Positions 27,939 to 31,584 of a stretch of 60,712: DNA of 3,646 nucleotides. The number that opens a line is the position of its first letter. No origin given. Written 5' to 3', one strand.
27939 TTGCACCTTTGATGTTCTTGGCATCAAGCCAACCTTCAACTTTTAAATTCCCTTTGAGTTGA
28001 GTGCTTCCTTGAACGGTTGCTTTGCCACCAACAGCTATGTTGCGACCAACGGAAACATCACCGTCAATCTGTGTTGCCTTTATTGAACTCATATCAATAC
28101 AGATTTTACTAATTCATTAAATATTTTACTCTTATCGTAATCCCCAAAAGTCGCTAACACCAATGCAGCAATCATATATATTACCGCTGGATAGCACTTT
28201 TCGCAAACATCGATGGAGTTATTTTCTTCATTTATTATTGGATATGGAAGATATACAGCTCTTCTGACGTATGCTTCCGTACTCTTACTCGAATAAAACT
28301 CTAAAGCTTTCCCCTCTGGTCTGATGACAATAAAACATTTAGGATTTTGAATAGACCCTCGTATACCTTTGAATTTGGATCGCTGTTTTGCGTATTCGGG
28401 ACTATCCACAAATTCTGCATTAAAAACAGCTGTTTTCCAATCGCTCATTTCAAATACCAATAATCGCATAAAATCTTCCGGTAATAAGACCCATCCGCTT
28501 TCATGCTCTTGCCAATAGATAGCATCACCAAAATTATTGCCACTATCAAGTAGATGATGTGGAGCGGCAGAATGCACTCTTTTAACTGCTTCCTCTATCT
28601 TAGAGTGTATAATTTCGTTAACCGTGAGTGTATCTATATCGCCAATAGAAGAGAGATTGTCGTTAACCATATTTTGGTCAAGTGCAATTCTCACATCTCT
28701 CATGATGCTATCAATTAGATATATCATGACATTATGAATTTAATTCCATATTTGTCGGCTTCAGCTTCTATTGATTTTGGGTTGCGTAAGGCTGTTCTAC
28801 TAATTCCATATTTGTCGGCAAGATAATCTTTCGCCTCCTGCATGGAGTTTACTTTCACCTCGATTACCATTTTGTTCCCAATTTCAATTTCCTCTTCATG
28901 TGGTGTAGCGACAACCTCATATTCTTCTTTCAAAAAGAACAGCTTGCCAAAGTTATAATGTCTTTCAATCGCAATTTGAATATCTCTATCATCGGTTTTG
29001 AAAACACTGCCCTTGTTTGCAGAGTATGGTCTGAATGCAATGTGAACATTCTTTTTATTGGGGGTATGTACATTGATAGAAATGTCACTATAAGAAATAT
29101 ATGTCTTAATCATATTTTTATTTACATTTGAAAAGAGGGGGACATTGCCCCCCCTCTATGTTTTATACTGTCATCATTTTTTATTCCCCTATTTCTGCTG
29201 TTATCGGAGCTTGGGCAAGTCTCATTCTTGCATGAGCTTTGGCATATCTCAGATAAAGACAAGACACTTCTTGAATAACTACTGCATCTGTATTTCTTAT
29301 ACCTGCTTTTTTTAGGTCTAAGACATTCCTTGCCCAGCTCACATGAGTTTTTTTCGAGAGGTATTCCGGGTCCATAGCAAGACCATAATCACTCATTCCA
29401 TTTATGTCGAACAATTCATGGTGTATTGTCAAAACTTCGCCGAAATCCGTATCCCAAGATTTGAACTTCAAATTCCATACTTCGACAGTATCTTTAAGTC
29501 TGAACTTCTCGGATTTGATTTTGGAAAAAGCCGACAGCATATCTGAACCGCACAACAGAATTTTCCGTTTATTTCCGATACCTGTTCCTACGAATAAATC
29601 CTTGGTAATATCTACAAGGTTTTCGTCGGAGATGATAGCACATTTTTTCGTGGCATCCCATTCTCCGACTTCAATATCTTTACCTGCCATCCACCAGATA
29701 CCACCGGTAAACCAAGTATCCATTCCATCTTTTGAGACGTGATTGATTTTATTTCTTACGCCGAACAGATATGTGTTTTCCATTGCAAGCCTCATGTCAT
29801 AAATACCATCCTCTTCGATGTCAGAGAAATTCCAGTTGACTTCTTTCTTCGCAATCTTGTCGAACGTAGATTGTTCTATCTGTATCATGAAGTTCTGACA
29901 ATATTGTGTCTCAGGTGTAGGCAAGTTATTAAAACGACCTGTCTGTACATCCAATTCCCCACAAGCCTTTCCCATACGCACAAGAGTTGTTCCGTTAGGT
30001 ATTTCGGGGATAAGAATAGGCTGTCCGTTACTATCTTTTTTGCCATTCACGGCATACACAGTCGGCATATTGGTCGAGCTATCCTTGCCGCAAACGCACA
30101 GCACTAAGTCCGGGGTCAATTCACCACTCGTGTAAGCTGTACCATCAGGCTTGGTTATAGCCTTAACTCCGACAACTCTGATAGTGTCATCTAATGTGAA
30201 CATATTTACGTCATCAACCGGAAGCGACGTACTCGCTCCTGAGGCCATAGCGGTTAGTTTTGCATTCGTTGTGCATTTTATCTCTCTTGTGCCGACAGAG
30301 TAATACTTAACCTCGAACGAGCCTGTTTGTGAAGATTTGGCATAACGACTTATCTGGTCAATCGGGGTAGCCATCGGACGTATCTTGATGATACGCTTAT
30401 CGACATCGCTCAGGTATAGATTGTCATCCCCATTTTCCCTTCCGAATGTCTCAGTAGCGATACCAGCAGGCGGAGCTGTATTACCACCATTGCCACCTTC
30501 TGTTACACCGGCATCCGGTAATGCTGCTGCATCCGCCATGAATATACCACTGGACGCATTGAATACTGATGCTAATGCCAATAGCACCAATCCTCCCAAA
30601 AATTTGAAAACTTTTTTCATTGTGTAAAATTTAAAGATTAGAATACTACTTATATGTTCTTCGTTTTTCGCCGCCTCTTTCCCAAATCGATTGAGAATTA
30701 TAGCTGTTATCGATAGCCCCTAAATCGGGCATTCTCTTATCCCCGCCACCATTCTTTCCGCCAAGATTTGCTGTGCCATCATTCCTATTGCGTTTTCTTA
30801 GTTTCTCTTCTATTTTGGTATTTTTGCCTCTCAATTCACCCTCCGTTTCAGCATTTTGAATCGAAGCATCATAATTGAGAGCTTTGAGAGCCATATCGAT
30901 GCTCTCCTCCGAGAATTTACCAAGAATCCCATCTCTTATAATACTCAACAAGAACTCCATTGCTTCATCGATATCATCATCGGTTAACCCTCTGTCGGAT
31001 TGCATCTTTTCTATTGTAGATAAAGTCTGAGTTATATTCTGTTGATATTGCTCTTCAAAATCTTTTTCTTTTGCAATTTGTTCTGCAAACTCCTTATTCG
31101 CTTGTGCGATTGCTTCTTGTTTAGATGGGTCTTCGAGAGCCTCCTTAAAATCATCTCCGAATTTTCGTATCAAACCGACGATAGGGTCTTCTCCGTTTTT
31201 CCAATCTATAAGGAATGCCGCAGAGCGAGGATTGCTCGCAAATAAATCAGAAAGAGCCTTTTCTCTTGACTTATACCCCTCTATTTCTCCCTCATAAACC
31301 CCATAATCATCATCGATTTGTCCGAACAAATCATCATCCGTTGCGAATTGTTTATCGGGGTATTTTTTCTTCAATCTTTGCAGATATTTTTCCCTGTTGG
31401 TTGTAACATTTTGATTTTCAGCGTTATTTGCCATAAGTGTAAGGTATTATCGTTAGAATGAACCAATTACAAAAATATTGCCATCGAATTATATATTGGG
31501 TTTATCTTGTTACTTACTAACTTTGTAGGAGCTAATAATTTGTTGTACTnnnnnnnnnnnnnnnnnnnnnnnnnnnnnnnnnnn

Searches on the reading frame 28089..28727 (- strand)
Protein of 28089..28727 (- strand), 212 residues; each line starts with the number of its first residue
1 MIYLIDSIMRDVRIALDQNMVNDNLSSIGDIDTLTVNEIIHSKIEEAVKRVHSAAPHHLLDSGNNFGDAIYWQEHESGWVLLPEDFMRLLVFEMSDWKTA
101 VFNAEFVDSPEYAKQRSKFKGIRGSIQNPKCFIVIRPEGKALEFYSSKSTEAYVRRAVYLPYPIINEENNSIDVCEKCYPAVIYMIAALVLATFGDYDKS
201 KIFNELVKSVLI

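Call 25: search_protein_families(library=phrogs, proteins=[window:28089-28727:-], max_evalue=0.001)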
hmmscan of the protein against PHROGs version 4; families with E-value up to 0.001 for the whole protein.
window:28089-28727:- (212 aa): 1 family
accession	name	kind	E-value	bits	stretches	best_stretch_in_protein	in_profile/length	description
phrog_22135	-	unknown function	2.1e-100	335.8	1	1-212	2-212/212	-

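Call 73: search_protein_families(library=pfam, proteins=[window:28089-28727:-], max_evalue=0.01)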
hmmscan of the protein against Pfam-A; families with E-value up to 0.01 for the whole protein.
window:28089-28727:- (212 aa): 0 families

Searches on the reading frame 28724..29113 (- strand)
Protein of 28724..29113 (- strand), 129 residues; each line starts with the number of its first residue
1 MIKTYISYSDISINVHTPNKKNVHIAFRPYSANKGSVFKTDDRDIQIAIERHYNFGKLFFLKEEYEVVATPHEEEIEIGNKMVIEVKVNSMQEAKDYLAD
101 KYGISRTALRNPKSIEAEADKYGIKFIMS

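Call 25: search_protein_families(library=phrogs, proteins=[window:28724-29113:-], max_evalue=0.001)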
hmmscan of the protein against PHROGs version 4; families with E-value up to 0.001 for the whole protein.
window:28724-29113:- (129 aa): 1 family
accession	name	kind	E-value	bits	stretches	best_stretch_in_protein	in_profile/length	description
phrog_23743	-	unknown function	1.6e-32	113.9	2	1-66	1-65/165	-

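Call 73: search_protein_families(library=pfam, proteins=[window:28724-29113:-], max_evalue=0.01)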
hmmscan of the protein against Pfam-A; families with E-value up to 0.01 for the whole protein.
window:28724-29113:- (129 aa): 0 families

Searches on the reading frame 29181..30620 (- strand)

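Call 25: search_protein_families(library=phrogs, proteins=[window:29181-30620:-], max_evalue=0.001)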
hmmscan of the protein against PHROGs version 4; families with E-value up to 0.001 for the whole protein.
window:29181-30620:- (479 aa): 2 families
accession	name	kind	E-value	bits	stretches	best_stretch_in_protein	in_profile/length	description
phrog_26635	-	unknown function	1.6e-286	951.5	1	2-474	5-478/482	-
phrog_1328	-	head and packaging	1.3e-05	25.6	1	275-423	125-264/583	major head protein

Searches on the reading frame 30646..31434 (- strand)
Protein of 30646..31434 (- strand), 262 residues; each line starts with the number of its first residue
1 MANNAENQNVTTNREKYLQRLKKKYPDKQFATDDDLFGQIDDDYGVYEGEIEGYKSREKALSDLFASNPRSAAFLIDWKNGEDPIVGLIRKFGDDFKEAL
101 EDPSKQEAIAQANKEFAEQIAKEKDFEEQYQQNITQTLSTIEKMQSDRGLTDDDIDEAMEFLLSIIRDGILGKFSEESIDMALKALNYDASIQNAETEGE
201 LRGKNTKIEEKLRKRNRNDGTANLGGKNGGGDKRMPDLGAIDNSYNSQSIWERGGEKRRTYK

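Call 25: search_protein_families(library=phrogs, proteins=[window:30646-31434:-], max_evalue=0.001)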
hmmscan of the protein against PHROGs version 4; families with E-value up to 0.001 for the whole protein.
window:30646-31434:- (262 aa): 1 family
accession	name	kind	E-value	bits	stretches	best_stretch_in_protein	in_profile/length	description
phrog_22323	-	unknown function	5.5e-119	397.8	1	5-262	2-261/262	-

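Call 73: search_protein_families(library=pfam, proteins=[window:30646-31434:-], max_evalue=0.01)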
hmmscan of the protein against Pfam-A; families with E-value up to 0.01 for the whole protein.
window:30646-31434:- (262 aa): 0 families
